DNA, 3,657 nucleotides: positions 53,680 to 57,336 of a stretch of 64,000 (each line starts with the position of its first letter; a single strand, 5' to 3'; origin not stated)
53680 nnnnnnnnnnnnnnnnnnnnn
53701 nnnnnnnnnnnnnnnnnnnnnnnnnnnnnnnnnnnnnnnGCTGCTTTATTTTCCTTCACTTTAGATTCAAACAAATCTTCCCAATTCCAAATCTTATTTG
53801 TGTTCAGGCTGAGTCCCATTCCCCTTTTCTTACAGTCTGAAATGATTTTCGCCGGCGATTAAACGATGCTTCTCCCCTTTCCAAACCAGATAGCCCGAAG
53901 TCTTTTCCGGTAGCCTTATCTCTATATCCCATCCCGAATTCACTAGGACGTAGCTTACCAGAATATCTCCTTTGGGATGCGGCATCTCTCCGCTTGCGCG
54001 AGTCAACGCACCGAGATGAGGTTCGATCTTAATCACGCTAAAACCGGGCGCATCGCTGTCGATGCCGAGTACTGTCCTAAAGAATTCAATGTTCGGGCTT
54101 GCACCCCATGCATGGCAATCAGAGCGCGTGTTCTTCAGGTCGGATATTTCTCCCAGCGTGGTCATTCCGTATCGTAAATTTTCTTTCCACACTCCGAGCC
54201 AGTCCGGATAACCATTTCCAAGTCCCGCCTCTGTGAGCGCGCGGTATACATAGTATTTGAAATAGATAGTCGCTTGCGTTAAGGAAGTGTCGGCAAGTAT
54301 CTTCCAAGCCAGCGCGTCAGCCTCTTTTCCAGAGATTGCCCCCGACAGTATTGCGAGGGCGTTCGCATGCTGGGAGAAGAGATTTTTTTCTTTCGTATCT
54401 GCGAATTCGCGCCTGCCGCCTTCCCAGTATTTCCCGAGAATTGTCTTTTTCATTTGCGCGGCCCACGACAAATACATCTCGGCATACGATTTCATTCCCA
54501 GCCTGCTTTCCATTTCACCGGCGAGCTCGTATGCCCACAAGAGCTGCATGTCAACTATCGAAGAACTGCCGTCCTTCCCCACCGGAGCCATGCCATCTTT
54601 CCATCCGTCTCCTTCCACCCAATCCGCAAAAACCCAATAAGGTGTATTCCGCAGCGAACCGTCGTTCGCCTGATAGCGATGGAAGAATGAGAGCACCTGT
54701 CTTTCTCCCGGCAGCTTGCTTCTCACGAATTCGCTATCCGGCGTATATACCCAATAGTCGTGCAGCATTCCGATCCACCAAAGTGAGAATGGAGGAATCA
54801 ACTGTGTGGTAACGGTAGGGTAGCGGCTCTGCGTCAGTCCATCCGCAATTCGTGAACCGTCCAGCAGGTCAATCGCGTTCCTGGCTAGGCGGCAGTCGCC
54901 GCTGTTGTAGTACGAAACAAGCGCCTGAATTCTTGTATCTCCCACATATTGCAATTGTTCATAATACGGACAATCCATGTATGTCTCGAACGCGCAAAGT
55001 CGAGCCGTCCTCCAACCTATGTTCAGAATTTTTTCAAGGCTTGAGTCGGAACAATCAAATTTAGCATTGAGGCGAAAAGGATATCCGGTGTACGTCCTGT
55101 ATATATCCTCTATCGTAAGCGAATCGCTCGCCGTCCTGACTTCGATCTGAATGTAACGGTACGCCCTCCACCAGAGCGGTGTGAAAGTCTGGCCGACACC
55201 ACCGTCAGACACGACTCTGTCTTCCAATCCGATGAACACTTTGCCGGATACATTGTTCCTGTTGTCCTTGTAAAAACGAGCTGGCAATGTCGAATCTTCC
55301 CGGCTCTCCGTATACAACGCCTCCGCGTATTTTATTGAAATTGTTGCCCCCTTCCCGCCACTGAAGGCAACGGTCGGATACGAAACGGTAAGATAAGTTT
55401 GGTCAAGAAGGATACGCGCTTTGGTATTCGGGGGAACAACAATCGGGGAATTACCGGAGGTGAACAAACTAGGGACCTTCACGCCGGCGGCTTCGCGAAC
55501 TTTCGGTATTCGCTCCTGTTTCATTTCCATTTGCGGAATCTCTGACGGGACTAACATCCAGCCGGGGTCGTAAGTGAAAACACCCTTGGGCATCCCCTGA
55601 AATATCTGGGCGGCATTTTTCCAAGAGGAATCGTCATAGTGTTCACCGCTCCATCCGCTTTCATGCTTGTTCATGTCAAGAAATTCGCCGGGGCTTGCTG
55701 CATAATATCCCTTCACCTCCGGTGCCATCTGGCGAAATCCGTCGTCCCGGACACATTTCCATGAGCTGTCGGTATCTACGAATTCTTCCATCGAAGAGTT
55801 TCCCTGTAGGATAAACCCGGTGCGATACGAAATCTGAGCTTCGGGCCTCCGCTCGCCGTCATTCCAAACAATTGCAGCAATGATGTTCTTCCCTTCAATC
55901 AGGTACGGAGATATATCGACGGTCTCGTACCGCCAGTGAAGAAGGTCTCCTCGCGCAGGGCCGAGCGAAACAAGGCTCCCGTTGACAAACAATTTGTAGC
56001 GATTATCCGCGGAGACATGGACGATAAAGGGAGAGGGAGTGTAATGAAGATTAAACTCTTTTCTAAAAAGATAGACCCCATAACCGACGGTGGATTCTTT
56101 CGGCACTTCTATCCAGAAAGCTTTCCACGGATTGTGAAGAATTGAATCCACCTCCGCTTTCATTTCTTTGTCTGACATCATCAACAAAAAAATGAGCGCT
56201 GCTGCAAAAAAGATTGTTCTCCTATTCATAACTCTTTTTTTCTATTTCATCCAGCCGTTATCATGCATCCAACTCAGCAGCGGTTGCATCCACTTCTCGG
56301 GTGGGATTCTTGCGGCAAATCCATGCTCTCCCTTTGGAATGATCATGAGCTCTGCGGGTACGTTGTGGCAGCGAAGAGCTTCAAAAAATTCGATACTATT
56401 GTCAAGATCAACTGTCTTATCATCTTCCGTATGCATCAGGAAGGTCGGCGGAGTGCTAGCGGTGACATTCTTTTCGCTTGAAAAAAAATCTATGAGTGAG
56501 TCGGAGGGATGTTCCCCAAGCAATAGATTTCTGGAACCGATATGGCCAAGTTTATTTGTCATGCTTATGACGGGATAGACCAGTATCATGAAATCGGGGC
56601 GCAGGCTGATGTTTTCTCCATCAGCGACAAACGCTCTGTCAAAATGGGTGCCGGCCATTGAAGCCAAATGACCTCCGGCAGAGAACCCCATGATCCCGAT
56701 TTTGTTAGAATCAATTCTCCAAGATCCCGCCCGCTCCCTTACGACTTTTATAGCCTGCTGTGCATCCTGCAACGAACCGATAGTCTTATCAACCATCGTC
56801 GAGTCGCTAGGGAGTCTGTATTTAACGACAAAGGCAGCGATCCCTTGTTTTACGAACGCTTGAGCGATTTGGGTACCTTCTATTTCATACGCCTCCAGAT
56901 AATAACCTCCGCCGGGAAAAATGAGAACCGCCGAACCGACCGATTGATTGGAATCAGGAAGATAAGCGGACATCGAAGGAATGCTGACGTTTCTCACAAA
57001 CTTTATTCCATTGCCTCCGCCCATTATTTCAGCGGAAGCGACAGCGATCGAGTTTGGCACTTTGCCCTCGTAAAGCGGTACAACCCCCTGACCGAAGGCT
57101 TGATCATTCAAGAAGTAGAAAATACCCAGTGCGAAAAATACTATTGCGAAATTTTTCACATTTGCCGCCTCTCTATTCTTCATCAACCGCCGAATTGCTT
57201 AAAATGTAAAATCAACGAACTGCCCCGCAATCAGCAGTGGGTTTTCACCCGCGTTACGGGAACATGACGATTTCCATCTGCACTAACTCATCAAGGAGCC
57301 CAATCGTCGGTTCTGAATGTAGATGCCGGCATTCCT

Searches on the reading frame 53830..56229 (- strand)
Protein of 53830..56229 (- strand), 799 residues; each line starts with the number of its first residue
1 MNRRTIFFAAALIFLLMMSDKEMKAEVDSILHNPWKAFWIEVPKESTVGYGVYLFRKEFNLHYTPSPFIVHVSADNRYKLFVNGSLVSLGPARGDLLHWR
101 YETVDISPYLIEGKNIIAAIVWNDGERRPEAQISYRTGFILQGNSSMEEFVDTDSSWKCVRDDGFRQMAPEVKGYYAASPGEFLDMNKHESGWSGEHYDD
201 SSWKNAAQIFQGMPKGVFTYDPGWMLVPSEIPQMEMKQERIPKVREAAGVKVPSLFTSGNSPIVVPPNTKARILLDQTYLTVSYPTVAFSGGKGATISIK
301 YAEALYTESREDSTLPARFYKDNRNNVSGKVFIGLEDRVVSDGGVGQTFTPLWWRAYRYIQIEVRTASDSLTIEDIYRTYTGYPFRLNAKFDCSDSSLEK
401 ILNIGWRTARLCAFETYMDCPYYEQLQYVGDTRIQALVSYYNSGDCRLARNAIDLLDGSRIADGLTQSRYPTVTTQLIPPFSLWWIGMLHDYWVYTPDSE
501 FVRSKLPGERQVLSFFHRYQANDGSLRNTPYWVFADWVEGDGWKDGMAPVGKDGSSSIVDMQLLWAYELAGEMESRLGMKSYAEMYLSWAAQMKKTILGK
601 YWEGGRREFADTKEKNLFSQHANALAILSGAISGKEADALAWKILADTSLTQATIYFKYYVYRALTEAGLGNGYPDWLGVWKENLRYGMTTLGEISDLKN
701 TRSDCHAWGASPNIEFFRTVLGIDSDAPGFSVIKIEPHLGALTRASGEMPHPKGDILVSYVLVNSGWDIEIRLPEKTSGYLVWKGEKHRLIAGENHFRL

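Call 16: search_protein_families(library=pfam, proteins=[window:53830-56229:-], max_evalue=0.001)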
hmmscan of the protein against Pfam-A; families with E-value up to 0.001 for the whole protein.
window:53830-56229:- (799 aa): 3 families
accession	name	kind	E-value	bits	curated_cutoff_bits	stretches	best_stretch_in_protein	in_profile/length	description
PF17389.8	Bac_rhamnosid6H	-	1e-21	78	24.5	1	389-713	4-332/339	Bacterial alpha-L-rhamnosidase 6 hairpin glycosidase domain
PF08531.16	Bac_rhamnosid_N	-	9.1e-08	32.5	25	1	70-208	8-152/172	Alpha-L-rhamnosidase N-terminal domain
PF17390.7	Bac_rhamnosid_C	-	1.2e-06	28.6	22.1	1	722-795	1-75/78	Bacterial alpha-L-rhamnosidase C-terminal domain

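Call 58: find_related_loci(query=window:53830-56229:-, collection=metagenome_contigs, flank=6000)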
Query window:53830-56229:- (799 aa) in metagenome_contigs; peptide patterns used: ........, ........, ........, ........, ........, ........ (x = any residue, [..] = any of these).
600 stretches matched a pattern (row limit reached: there are more); 578 encode a relative of the query (tblastn E <= 1e-3); the best 80 are kept; 80 distinct loci.
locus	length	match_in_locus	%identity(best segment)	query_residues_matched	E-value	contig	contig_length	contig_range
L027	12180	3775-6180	73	1-799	0e+0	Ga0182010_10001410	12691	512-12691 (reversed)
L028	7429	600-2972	57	12-799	0e+0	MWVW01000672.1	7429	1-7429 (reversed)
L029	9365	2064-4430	59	11-799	0e+0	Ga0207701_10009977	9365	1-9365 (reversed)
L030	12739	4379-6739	58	13-799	0e+0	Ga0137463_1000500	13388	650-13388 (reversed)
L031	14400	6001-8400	57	2-799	0e+0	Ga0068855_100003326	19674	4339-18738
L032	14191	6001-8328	58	25-799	0e+0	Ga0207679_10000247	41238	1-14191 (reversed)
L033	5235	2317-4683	57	12-799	0e+0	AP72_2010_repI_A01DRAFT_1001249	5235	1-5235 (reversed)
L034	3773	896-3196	58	30-795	0e+0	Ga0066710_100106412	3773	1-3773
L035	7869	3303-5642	57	28-799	0e+0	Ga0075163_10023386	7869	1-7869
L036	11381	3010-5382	57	8-797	0e+0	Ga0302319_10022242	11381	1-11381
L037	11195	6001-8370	57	7-799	0e+0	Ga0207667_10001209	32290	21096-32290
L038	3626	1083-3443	57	4-797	0e+0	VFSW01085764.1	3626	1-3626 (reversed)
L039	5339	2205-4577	57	8-797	0e+0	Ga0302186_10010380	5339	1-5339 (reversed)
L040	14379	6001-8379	56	8-799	0e+0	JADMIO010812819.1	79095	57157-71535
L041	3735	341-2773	55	5-798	0e+0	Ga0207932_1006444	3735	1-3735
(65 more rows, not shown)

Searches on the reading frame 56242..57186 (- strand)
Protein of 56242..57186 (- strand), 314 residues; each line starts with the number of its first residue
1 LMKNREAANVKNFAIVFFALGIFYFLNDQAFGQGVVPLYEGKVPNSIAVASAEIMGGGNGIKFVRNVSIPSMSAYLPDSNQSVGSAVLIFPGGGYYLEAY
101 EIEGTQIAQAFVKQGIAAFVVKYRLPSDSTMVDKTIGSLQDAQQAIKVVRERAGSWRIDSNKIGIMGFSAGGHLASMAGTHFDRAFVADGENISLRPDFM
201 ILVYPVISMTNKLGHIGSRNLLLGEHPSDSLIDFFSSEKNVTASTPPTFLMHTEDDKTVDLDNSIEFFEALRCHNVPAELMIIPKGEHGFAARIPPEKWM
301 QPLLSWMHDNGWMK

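Call 16: search_protein_families(library=pfam, proteins=[window:56242-57186:-], max_evalue=0.001)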
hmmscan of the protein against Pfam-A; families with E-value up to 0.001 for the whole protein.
window:56242-57186:- (314 aa): 5 families
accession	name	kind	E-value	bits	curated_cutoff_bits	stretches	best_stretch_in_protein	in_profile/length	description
PF20434.5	BD-FAE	-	3.3e-26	92.6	26.8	1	74-271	3-215/215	BD-FAE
PF00326.27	Peptidase_S9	-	6.9e-15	55.6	22.6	1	141-308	44-207/213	Prolyl oligopeptidase family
PF07859.19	Abhydrolase_3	-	1.9e-14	54.4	25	1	88-291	2-209/210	alpha/beta hydrolase fold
PF01738.24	DLH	-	9.3e-07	29.1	21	0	239-295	137-193/217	Dienelactone hydrolase family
PF12146.15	Hydrolase_4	-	2e-05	24.5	27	0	238-289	184-233/239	Serine aminopeptidase, S33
